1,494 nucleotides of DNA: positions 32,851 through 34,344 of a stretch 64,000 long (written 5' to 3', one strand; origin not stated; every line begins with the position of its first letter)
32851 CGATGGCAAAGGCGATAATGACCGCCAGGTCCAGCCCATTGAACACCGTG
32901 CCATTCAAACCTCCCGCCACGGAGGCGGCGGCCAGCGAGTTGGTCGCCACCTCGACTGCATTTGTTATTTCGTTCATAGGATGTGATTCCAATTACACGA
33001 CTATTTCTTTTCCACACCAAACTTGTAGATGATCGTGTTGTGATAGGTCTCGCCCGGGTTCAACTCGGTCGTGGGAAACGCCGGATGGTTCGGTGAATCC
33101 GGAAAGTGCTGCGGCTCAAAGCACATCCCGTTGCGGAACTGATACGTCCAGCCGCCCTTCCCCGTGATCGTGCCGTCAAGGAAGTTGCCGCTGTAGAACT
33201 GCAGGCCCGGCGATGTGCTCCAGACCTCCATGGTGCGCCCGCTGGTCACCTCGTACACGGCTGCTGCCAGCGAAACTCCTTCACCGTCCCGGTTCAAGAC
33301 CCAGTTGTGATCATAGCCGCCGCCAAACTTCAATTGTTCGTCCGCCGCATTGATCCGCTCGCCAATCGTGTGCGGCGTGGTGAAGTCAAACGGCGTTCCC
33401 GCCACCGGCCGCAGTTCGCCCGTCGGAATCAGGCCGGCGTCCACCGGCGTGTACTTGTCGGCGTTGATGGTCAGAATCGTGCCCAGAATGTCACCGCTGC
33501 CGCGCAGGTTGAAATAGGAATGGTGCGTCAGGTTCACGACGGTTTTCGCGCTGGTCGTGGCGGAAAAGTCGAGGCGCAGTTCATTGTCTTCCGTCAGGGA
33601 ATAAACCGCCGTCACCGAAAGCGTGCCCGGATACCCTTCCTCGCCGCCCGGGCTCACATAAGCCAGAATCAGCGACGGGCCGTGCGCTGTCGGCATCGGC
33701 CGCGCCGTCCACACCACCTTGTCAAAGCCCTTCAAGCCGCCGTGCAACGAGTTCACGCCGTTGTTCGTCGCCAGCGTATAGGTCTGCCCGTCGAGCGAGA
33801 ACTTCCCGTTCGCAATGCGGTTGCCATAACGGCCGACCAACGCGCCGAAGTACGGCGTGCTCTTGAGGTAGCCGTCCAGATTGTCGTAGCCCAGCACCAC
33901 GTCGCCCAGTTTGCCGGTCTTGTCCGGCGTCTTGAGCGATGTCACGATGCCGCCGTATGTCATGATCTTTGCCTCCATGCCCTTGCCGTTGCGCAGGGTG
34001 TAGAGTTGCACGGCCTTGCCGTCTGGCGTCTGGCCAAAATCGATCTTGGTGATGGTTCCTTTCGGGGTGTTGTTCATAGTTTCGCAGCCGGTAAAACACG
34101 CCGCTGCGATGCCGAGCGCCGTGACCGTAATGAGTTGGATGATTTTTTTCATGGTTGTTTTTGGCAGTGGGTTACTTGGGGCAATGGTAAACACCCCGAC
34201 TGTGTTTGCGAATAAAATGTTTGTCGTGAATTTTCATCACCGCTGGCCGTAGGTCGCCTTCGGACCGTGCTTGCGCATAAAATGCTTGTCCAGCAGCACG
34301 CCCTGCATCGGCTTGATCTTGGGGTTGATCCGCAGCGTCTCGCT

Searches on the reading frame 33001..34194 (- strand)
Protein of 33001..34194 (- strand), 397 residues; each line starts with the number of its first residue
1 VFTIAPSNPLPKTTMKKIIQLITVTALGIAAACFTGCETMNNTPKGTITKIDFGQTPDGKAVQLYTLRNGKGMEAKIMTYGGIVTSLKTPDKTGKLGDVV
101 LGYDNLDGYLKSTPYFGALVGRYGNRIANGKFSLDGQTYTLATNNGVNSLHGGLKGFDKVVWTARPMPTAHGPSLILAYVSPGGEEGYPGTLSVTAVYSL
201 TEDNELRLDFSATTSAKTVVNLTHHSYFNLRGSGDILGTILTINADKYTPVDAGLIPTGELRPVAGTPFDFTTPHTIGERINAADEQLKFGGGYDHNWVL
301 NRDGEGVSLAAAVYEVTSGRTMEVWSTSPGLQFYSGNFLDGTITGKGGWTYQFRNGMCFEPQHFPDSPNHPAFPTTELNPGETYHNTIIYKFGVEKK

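Call 34: search_protein_families(library=pfam, proteins=[window:33001-34194:-], max_evalue=0.00001)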
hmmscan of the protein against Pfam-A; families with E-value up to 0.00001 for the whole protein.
window:33001-34194:- (397 aa): 1 family
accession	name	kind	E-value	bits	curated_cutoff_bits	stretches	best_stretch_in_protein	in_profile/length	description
PF01263.26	Aldose_epim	-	1.6e-93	313.8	27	1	64-391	2-299/299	Aldose 1-epimerase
